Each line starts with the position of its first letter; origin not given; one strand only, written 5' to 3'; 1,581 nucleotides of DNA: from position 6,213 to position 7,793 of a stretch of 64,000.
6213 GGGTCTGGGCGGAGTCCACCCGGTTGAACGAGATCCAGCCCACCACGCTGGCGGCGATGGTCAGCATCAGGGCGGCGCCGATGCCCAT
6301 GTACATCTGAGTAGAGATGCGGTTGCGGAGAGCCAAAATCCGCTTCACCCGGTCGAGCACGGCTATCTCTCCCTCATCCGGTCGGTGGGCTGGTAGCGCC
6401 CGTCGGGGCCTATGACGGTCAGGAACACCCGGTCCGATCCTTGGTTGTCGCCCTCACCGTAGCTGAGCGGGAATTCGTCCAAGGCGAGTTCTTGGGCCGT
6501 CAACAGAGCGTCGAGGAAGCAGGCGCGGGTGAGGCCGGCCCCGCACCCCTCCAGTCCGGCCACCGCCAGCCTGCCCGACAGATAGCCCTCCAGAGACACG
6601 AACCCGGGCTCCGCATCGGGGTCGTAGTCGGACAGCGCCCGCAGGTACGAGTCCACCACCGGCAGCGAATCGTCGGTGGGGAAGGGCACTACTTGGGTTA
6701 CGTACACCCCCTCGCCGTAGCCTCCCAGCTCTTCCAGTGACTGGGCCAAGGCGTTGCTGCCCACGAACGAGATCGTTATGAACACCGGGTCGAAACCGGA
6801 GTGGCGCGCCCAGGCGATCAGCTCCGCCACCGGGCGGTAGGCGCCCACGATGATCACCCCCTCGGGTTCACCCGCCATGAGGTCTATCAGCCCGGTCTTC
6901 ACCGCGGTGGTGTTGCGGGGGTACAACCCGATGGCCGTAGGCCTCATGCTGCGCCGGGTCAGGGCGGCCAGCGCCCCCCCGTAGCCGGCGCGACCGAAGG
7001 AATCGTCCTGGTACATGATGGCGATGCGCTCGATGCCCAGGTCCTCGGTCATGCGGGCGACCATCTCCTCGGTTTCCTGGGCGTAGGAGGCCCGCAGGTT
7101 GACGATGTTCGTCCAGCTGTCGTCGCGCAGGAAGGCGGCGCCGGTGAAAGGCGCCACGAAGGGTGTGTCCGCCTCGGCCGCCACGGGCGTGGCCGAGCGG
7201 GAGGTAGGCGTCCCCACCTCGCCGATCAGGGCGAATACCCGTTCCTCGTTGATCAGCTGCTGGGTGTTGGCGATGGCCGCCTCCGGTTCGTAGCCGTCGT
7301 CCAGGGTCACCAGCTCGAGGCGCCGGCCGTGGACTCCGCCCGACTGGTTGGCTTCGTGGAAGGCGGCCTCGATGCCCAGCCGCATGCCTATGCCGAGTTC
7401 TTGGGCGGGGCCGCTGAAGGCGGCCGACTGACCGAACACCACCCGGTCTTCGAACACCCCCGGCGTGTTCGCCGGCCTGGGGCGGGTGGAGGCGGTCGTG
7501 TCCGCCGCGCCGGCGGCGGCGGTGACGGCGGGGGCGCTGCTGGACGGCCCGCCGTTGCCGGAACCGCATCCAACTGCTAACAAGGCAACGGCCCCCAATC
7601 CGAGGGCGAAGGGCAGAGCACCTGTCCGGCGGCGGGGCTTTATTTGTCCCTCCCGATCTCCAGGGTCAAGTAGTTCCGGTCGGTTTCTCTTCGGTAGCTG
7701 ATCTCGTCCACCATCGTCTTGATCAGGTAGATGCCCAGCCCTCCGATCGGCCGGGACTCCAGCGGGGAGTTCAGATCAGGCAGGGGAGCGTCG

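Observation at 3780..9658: Six-gene partner-switching operon wired to a periplasmic solute-binding protein and a sensor kinase, with no sigma factor target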

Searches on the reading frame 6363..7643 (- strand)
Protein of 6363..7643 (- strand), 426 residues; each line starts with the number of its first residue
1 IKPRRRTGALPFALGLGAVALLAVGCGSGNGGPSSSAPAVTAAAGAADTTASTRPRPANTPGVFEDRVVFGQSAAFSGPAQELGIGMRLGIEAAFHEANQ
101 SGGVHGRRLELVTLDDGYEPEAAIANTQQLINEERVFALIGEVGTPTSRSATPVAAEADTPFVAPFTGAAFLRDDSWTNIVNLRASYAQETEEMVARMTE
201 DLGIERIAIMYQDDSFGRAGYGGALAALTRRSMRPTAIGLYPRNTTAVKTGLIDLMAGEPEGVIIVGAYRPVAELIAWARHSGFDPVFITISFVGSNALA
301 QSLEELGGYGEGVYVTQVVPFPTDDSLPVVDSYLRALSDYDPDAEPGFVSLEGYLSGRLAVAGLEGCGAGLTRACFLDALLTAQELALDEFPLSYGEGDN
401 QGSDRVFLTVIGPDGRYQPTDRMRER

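Call 4: search_protein_families(library=pfam, proteins=[window:6363-7598:-], max_evalue=0.01)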
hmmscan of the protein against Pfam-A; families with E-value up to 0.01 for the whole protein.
window:6363-7598:- (411 aa): 3 families
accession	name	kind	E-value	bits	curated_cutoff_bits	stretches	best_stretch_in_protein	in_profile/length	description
PF13458.12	Peripla_BP_6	-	3.8e-49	168.7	31.7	1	55-397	4-339/343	Periplasmic binding protein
PF01094.35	ANF_receptor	-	1.9e-11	44.1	25.4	1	76-288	6-219/353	Receptor family ligand binding region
PF13433.12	Peripla_BP_5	-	1.2e-05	25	27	1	72-193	20-137/363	Periplasmic binding protein domain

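Call 24: search_solved_structures(query=window:6363-7598:-, max_evalue=0.001, show_alignments=2)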
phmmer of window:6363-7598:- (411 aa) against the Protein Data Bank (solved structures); distinct sequences matched with E-value up to 0.001: 38.
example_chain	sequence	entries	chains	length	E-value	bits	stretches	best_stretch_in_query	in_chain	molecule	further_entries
4kv7_A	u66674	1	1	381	2e-76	261.1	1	40-400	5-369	Probable leucine/isoleucine/valine-binding protein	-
3lop_A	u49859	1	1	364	1.9e-30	109.7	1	57-401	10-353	Substrate binding periplasmic protein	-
4m88_A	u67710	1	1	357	6.9e-26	94.7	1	52-401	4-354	Extracellular ligand-binding receptor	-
7ylt_B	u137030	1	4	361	2.9e-13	53.1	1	58-256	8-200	Putative ABC transporter, substrate-binding protein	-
4q6w_A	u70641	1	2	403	1.8e-11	47.2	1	48-260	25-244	Putative leu/ile/val-binding protein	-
4mpt_A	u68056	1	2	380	2.6e-11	46.7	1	51-260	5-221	Putative leu/ile/val-binding protein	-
4dqd_A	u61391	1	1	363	3.7e-11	46.2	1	86-271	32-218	Extracellular ligand-binding receptor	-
3sg0_A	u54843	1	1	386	4.2e-11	46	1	62-271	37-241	Extracellular ligand-binding receptor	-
4mlc_A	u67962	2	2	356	6.3e-11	45.4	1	73-215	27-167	Extracellular ligand-binding receptor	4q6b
4n03_A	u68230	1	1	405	2.9e-10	43.2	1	30-364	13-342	ABC-type branched-chain amino acid transport systems periplasmic component-like protein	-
2lbp_A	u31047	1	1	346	7.5e-10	41.9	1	59-328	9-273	LEUCINE-BINDING PROTEIN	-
1z15_A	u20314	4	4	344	1e-09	41.5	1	59-318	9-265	Leu/Ile/Val-binding protein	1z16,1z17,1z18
4gnr_A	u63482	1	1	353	1.1e-09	41.3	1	51-287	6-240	ABC transporter substrate-binding protein-branched chain amino acid transport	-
3ukj_A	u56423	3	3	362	1.4e-09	41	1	52-395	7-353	Extracellular ligand-binding receptor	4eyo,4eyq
2liv_A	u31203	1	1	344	3.6e-09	39.6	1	59-318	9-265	LEUCINE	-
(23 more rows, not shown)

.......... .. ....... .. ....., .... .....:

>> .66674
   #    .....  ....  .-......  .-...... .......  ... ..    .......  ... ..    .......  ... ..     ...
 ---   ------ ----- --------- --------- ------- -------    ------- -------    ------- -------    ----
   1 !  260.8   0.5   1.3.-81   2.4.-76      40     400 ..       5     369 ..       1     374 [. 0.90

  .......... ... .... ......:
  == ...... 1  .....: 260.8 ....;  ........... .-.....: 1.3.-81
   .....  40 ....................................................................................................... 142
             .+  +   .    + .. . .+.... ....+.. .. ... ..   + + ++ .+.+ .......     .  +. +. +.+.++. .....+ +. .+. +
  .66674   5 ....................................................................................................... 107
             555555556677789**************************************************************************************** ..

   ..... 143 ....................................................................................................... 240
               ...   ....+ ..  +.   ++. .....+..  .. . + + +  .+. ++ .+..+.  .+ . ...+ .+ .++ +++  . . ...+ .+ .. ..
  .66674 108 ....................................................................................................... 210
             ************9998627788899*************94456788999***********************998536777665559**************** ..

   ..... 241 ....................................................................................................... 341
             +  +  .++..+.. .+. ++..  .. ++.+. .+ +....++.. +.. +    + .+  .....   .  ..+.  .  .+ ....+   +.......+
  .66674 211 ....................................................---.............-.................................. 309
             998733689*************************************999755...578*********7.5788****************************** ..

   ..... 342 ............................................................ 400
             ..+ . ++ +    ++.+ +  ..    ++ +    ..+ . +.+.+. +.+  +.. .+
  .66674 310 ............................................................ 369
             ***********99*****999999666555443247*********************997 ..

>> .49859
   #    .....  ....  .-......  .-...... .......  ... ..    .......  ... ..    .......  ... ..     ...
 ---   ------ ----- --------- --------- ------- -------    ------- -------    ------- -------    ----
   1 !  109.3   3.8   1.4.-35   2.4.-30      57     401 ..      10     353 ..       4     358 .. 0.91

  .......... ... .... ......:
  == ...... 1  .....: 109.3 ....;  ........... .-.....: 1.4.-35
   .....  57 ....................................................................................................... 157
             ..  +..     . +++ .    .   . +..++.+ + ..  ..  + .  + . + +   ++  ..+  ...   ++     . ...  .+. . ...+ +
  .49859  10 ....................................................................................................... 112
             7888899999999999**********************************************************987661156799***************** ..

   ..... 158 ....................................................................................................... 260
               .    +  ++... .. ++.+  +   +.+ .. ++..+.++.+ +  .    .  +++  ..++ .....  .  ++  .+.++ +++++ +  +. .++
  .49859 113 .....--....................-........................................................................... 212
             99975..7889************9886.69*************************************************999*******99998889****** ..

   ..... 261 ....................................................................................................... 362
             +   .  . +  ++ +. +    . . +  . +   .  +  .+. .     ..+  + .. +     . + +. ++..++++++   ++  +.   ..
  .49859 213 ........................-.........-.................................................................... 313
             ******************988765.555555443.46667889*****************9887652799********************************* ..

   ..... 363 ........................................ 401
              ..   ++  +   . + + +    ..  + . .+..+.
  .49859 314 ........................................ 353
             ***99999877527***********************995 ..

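Call 62: search_dna_similar(query=window:6363-7598:-, collection=plasmids, mode=protein, max_rows=15)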
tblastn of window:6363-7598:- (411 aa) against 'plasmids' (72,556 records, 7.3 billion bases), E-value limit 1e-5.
Records with a match: 395; places in all: 542; records where one place covers at least 80% of the query: 247.
Best place of each record, by identity: <60% 395.
By first word of the organism name: Ralstonia 135; Phaeobacter 59; Rhizobium 43; Pseudosulfitobacter 20; Azospirillum 19; Sinorhizobium 10; Cupriavidus 8; Variovorax 8; Paraburkholderia 8; Shinella 7; and 41 more.
By predicted mobility (MOB-suite, as given by PLSDB): non-mobilizable 222; mobilizable 122; conjugative 51.
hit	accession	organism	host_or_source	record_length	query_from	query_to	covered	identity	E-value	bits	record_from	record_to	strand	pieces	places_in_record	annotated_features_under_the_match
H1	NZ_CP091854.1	Terrarubrum flagellatum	cell culture,forest soil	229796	47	410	89%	53.0%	1e-97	326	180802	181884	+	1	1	ABC transporter substrate-binding protein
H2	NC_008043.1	Ruegeria sp. TM1040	-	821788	47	404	87%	53.6%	4e-98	328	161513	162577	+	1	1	ABC transporter substrate-binding protein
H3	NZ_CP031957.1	Phaeobacter sp. LSS9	-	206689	47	404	87%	51.7%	1e-92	312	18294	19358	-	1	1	ABC transporter substrate-binding protein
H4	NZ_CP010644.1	Phaeobacter piscinae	cell culture,fish aquaculture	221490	47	404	87%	51.7%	4e-92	310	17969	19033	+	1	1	ABC transporter substrate-binding protein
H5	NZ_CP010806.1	Phaeobacter piscinae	cell culture,cleaning system aquaculture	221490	47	404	87%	51.7%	4e-92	310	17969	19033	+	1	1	ABC transporter substrate-binding protein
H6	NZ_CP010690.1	Phaeobacter piscinae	cell culture,fish aquaculture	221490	47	404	87%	51.7%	4e-92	310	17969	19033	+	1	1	ABC transporter substrate-binding protein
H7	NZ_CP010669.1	Phaeobacter inhibens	cell culture,zooplankton aquaculture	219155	47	404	87%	51.7%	8e-92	310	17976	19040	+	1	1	ABC transporter substrate-binding protein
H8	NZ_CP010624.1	Phaeobacter inhibens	cell culture,fish larvae aquaculture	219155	47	404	87%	51.7%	8e-92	310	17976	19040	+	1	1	ABC transporter substrate-binding protein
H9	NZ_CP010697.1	Phaeobacter inhibens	cell culture,cleaning system aquaculture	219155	47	404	87%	51.7%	8e-92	310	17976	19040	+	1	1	ABC transporter substrate-binding protein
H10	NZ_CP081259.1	Phaeobacter inhibens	-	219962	47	404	87%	51.7%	8e-92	310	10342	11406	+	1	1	ABC transporter substrate-binding protein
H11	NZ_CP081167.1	Phaeobacter inhibens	-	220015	47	404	87%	51.7%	8e-92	310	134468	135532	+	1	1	ABC transporter substrate-binding protein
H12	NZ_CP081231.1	Phaeobacter inhibens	-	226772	47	404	87%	51.7%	8e-92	310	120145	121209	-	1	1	ABC transporter substrate-binding protein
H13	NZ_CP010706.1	Phaeobacter inhibens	cell culture,algae aquaculture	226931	47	404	87%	51.7%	8e-92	310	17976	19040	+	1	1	ABC transporter substrate-binding protein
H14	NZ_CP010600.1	Phaeobacter inhibens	cell culture,clam larvae aquaculture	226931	47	404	87%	51.7%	8e-92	310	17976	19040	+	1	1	ABC transporter substrate-binding protein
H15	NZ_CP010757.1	Phaeobacter inhibens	cell culture,clam larvae aquaculture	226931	47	404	87%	51.7%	8e-92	310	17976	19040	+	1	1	ABC transporter substrate-binding protein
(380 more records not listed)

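Call 63: get_annotated_region(hit=H2, flank=8000)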
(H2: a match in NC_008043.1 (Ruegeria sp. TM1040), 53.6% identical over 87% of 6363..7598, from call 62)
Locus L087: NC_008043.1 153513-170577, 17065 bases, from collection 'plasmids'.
description: Ruegeria sp. TM1040 megaplasmid, complete sequence
organism: Ruegeria sp. TM1040 (NCBI taxid 292414)
taxonomy: Bacteria; Pseudomonadota; Alphaproteobacteria; Rhodobacterales; Roseobacteraceae; Ruegeria; Ruegeria sp. TM1040
host: -; source: -; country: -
typing (MOB-suite, as given by PLSDB): non-mobilizable
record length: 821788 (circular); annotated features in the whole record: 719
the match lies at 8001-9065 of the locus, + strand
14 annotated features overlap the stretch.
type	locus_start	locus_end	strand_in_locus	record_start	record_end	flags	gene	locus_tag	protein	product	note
CDS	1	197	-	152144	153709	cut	-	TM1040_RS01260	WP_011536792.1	CRTAC1 family protein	-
CDS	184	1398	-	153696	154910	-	-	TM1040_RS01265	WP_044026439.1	ROK family transcriptional regulator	GO:0006355 - regulation of DNA-templated transcription [Evidence IEA]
CDS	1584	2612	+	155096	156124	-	xylF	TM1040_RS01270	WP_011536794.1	D-xylose ABC transporter substrate-binding protein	GO:0015753 - D-xylose transmembrane transport [Evidence IEA]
CDS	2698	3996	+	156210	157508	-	-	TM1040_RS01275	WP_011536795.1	sugar ABC transporter permease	-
CDS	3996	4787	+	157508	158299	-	-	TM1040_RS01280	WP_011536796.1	ATP-binding cassette domain-containing protein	-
CDS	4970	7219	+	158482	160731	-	-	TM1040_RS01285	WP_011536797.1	methyl-accepting chemotaxis protein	GO:0007165 - signal transduction [Evidence IEA]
CDS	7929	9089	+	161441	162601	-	-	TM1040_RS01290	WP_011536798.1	ABC transporter substrate-binding protein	-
CDS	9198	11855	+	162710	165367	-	-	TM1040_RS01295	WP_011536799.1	methyl-accepting chemotaxis protein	GO:0007165 - signal transduction [Evidence IEA]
CDS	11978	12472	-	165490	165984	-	-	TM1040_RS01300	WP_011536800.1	ATP-binding protein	-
CDS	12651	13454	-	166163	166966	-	-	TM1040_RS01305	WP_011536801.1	helix-turn-helix transcriptional regulator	GO:0006355 - regulation of DNA-templated transcription [Evidence IEA]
CDS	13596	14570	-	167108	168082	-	-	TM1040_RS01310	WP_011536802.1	hypothetical protein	-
CDS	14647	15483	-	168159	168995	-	-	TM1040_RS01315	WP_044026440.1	hypothetical protein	-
CDS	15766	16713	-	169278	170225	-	-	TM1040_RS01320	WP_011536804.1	DMT family transporter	GO:0055085 - transmembrane transport [Evidence IEA]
CDS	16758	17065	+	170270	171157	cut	-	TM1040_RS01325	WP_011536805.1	LysR family transcriptional regulator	-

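Call 64: get_annotated_region(hit=H7, flank=8000)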
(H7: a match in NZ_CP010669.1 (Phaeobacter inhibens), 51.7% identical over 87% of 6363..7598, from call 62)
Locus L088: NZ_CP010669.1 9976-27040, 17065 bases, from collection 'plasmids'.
description: Phaeobacter inhibens strain P57 plasmid pP57_a, complete sequence
organism: Phaeobacter inhibens (NCBI taxid 221822)
taxonomy: Bacteria; Pseudomonadota; Alphaproteobacteria; Rhodobacterales; Roseobacteraceae; Phaeobacter; Phaeobacter inhibens
host: -; source: cell culture,zooplankton aquaculture; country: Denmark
typing (MOB-suite, as given by PLSDB): non-mobilizable; replicon rep_cluster_377
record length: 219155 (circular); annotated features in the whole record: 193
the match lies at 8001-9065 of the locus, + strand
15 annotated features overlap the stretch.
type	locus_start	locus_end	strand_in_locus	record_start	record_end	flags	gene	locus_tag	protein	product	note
CDS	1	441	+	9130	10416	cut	-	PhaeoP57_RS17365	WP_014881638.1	O-antigen ligase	-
CDS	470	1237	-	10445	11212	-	-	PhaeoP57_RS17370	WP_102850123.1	hypothetical protein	-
CDS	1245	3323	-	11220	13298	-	-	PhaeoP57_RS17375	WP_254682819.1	polysaccharide biosynthesis tyrosine autokinase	GO:0045226 - extracellular polysaccharide biosynthetic process [Evidence IEA]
CDS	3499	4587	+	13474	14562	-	-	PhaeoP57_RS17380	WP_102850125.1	glycosyltransferase family 2 protein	-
CDS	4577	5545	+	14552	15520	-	-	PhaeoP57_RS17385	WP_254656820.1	glycosyltransferase family 2 protein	-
CDS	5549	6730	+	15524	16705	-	-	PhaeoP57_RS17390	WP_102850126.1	glycosyltransferase family 1 protein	-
CDS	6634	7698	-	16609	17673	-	-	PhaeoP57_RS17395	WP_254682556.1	hypothetical protein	-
CDS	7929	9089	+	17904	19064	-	-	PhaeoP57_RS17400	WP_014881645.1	ABC transporter substrate-binding protein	-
CDS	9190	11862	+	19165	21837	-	-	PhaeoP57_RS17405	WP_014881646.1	methyl-accepting chemotaxis protein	GO:0007165 - signal transduction [Evidence IEA]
CDS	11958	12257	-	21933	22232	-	-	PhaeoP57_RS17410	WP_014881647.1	AzlD domain-containing protein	-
CDS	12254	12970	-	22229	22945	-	-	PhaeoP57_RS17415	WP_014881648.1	AzlC family ABC transporter permease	-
CDS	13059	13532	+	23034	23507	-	-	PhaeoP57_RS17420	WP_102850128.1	Lrp/AsnC family transcriptional regulator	-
CDS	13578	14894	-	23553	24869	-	-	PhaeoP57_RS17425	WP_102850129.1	MFS transporter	GO:0055085 - transmembrane transport [Evidence IEA]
CDS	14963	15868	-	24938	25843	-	-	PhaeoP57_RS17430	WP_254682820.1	LysR substrate-binding domain-containing protein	-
CDS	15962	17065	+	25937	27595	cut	-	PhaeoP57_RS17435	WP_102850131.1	GMC family oxidoreductase N-terminal domain-containing protein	-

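Call 65: get_annotated_region(hit=H1, flank=8000)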
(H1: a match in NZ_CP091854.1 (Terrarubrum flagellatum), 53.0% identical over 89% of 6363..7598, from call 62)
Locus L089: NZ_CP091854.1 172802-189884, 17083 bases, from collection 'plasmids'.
description: Terrarubrum flagellatum strain 7MK25 plasmid unnamed3, complete sequence
organism: Terrarubrum flagellatum (NCBI taxid 2895980)
taxonomy: Bacteria; Pseudomonadota; Alphaproteobacteria; Hyphomicrobiales; Terrirubraceae; Terrirubrum; Terrarubrum flagellatum
host: -; source: cell culture,forest soil; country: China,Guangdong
typing (MOB-suite, as given by PLSDB): non-mobilizable
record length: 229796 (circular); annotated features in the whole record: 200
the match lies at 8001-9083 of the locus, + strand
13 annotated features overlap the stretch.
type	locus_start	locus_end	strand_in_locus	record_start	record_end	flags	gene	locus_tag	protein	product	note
CDS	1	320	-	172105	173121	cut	-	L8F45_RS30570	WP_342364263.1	sugar-binding transcriptional regulator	-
CDS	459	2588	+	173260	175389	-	-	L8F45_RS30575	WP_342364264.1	alpha/beta hydrolase domain-containing protein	-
CDS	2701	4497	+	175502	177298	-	-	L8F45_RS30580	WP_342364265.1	glycoside hydrolase family 15 protein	-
CDS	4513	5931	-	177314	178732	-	otsA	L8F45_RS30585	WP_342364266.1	alpha,alpha-trehalose-phosphate synthase (UDP-forming)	-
CDS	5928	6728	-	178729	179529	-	otsB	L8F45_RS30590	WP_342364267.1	trehalose-phosphatase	GO:0005992 - trehalose biosynthetic process [Evidence IEA]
CDS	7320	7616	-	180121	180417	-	-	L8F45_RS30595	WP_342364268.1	hypothetical protein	-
CDS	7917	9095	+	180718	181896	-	-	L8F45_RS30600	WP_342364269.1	ABC transporter substrate-binding protein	-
CDS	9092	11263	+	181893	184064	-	-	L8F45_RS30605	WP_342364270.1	methyl-accepting chemotaxis protein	GO:0007165 - signal transduction [Evidence IEA]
CDS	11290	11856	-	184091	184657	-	-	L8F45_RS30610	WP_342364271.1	DUF4337 family protein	-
CDS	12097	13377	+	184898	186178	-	-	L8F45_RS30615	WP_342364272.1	extracellular solute-binding protein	-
CDS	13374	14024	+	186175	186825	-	-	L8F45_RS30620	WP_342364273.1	ThuA domain-containing protein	-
CDS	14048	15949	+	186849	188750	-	-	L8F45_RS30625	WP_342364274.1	DUF2264 domain-containing protein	-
CDS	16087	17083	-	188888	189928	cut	-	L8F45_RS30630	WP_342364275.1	hydroxyacid dehydrogenase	-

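Call 68: search_protein_families(library=pfam, proteins=[L087:9198-11855:+, L089:9092-11263:+, L088:9190-11862:+], max_evalue=0.01)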
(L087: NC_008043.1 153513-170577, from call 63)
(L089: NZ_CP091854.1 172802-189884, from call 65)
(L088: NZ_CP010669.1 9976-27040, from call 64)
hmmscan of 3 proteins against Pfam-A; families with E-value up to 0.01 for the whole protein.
L087:9198-11855:+ (885 aa): 3 families
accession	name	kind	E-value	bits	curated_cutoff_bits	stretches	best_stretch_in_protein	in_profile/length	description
PF00015.26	MCPsignal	-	3.4e-49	167.4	34.6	1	675-830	3-172/172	Methyl-accepting chemotaxis protein (MCP) signalling domain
PF00672.30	HAMP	-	6.7e-06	26.8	25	1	497-544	6-52/53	HAMP domain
PF18947.5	HAMP_2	-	0.0014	19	24.3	0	575-610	31-66/67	HAMP domain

L089:9092-11263:+ (723 aa): 4 families
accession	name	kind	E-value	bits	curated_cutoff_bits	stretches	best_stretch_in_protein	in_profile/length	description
PF00015.26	MCPsignal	-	2.4e-27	96.3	34.6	1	538-682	22-166/172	Methyl-accepting chemotaxis protein (MCP) signalling domain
PF00672.30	HAMP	-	3.9e-11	43.5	25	1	369-417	2-50/53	HAMP domain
PF21689.3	TorS_sensor_domain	-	8.7e-07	29.1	27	1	66-330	3-271/275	Sensor protein TorS, sensor domain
PF12729.13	4HB_MCP_1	-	0.0083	16.1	27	0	23-120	4-101/181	Four helix bundle sensory module for signal transduction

L088:9190-11862:+ (890 aa): 4 families
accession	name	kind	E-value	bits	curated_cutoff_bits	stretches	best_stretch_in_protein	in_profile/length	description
PF00015.26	MCPsignal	-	1.3e-48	165.6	34.6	1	673-827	4-172/172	Methyl-accepting chemotaxis protein (MCP) signalling domain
PF00672.30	HAMP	-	6.4e-11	42.9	25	1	491-541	3-52/53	HAMP domain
PF12729.13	4HB_MCP_1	-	0.001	19.1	27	0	18-118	3-103/181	Four helix bundle sensory module for signal transduction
PF18947.5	HAMP_2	-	0.0023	18.3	24.3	0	570-606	29-65/67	HAMP domain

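Call 69: search_protein_families(library=ncbifam, proteins=[window:6363-7643:-], max_evalue=0.001)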
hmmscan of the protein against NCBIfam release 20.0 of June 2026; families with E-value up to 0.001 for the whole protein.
window:6363-7643:- (426 aa): 3 families
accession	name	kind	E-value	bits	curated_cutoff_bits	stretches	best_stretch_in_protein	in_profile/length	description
NF011933.0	PRK15404.1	subfamily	3.1e-11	43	477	1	66-322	25-277/370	high-affinity branched-chain amino acid ABC transporter substrate-binding protein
TIGR03407.1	urea_ABC_UrtA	exception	2.7e-06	26.5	492.75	1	92-216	25-146/361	urea ABC transporter substrate-binding protein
TIGR03669.1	urea_ABC_arch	equivalog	4.5e-05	22.6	494.8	1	77-161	10-94/375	urea ABC transporter substrate-binding protein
